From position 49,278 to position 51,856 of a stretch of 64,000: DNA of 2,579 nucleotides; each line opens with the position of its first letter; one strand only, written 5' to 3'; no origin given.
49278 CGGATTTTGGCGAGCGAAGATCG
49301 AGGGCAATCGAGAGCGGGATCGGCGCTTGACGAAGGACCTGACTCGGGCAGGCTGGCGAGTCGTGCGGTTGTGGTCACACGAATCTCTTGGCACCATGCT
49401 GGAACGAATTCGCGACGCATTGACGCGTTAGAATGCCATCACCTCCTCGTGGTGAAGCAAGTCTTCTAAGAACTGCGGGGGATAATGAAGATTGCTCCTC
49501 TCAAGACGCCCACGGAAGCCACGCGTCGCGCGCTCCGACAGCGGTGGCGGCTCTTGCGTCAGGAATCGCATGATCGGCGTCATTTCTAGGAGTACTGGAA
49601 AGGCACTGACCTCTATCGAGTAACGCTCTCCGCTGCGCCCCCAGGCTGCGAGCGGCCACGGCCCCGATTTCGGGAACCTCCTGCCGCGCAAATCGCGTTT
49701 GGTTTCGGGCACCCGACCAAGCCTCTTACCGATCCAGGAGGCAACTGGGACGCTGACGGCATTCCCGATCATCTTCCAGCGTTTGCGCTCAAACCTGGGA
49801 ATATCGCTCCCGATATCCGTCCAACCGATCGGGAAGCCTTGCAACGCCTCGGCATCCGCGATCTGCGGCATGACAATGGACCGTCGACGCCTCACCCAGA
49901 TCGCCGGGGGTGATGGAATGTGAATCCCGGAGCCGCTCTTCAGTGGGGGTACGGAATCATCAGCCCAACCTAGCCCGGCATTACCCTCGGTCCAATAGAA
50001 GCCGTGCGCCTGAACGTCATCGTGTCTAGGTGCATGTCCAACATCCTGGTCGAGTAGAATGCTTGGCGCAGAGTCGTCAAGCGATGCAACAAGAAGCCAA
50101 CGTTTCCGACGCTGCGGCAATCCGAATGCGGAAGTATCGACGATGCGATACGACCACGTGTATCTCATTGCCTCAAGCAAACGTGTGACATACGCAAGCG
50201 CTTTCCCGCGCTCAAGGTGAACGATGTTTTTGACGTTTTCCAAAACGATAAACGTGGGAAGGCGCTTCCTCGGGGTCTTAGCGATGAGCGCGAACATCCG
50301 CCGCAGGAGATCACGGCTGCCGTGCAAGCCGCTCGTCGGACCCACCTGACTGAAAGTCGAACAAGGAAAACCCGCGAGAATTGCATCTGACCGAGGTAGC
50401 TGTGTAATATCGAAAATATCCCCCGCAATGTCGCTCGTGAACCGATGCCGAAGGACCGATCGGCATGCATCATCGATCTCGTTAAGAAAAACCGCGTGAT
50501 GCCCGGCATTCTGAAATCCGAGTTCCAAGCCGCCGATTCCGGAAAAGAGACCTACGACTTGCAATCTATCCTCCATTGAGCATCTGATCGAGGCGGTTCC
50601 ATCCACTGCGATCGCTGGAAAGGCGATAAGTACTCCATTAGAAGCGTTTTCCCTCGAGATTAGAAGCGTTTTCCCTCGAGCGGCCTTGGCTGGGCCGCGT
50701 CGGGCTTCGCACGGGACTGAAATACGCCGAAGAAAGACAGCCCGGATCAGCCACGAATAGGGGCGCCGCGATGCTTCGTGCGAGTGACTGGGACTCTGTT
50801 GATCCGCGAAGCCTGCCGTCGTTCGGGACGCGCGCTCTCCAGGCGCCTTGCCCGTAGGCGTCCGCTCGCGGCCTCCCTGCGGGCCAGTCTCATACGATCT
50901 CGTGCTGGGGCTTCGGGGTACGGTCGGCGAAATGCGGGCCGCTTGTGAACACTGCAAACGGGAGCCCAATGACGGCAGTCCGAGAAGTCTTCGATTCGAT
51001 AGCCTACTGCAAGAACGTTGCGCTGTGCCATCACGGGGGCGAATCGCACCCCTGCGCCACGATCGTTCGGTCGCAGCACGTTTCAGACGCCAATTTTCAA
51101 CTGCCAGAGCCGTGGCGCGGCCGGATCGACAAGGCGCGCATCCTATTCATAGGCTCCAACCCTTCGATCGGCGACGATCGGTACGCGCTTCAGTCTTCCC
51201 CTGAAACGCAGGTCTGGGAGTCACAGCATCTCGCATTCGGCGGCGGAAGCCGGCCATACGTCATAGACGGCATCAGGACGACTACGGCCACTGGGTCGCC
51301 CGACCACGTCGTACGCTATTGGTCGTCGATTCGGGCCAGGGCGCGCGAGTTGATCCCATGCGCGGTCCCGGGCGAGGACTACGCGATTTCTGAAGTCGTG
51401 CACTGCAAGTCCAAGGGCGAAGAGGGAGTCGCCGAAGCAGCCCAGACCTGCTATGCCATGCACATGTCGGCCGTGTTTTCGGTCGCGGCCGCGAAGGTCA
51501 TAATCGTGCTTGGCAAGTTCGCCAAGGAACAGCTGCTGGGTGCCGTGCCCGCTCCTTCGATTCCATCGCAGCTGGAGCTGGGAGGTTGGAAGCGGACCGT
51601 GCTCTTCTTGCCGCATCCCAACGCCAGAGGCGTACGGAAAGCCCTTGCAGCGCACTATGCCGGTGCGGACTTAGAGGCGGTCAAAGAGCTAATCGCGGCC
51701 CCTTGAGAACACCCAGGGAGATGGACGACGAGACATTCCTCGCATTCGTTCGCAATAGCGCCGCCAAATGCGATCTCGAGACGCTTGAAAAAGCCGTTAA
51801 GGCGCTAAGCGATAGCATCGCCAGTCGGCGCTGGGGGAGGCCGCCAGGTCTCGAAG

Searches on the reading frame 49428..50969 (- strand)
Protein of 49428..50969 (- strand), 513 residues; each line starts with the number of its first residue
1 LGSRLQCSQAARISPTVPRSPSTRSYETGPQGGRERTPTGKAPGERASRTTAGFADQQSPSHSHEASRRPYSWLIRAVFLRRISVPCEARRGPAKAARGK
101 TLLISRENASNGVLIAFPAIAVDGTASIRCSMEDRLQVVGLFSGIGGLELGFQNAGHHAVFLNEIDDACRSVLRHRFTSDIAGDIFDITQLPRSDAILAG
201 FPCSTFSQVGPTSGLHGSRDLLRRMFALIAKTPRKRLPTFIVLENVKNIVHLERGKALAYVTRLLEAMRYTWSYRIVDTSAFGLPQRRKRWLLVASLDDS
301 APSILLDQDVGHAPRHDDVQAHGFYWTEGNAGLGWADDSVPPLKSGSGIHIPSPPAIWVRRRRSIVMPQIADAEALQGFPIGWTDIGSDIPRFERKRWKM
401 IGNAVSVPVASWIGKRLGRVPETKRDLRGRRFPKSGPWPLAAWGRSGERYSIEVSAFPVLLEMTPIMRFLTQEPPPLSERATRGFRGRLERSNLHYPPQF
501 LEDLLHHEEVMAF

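Call 12: search_protein_families(library=pfam, proteins=[window:49428-50969:-], max_evalue=0.001)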
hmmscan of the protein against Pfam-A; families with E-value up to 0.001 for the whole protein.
window:49428-50969:- (513 aa): 1 family
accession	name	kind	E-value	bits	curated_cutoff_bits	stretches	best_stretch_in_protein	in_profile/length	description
PF00145.23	DNA_methylase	-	1.4e-43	150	22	1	137-302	2-167/324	C-5 cytosine-specific DNA methylase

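Call 13: search_protein_families(library=padloc, proteins=[window:49428-50969:-], max_evalue=0.001)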
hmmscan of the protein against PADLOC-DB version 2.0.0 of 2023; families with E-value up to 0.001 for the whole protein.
window:49428-50969:- (513 aa): 56 families (the best 25 are shown)
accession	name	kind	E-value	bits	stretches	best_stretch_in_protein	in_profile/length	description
PDLC03324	MTase_II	-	1.3e-107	358.2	1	136-509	6-389/408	Type II methyltransferase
PDLC03272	MTase_II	-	9e-53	177.9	2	131-296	70-235/407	Type II methyltransferase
PDLC03378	MTase_II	-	9.6e-36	121.7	1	136-301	3-172/344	Type II methyltransferase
PDLC00026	DruM2|DruM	-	1.8e-31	108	1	133-312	2-183/336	DNA cytosine methylase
PDLC00027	DruM2|DruM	-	1.5e-29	101.5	1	132-295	8-170/361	DNA cytosine methylase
PDLC00031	DruM2|DruM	-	4.1e-29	99.8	1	133-298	9-173/361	DNA cytosine methylase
PDLC00033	DruM2|DruM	-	1.2e-28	98.5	1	132-300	18-194/368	DNA cytosine methylase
PDLC03234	MTase_II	-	1.4e-26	91.6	1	134-299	3-177/375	Type II methyltransferase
PDLC03361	MTase_II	-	2.6e-26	90.4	1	134-299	85-285/455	Type II methyltransferase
PDLC03217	MTase_II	-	7.9e-25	85.4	1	135-296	384-544/703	Type II methyltransferase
PDLC03326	MTase_II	-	1.3e-24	85.2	1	134-297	3-176/412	Type II methyltransferase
PDLC03242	MTase_II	-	2.3e-23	80.8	1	135-295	100-259/409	Type II methyltransferase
PDLC02653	DrmMII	-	1.8e-22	77.7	1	136-294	5-171/333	DrmMII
PDLC00030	DruM2|DruM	-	2.4e-22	77.6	1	134-294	4-182/380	DNA cytosine methylase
PDLC03716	oMTase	-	3.4e-22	77.1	1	136-295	39-198/349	orphan methyltransferase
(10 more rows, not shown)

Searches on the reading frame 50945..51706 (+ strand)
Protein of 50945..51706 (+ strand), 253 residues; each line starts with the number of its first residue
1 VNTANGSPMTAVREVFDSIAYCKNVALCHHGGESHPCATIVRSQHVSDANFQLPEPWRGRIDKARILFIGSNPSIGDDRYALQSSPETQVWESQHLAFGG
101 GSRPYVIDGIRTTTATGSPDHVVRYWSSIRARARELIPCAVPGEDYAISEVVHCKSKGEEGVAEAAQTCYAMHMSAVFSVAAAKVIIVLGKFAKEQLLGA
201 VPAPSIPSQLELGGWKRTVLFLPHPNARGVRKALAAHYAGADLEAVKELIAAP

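Call 12: search_protein_families(library=pfam, proteins=[window:50945-51706:+], max_evalue=0.001)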
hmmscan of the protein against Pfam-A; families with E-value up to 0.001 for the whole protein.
window:50945-51706:+ (253 aa): 1 family
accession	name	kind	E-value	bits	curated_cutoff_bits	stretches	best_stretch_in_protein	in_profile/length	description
PF03167.25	UDG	-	2.2e-06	28.2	24.3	1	60-232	5-125/141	Uracil DNA glycosylase superfamily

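Call 13: search_protein_families(library=padloc, proteins=[window:50945-51706:+], max_evalue=0.001)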
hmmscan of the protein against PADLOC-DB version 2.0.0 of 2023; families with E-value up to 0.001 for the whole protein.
window:50945-51706:+ (253 aa): 0 families
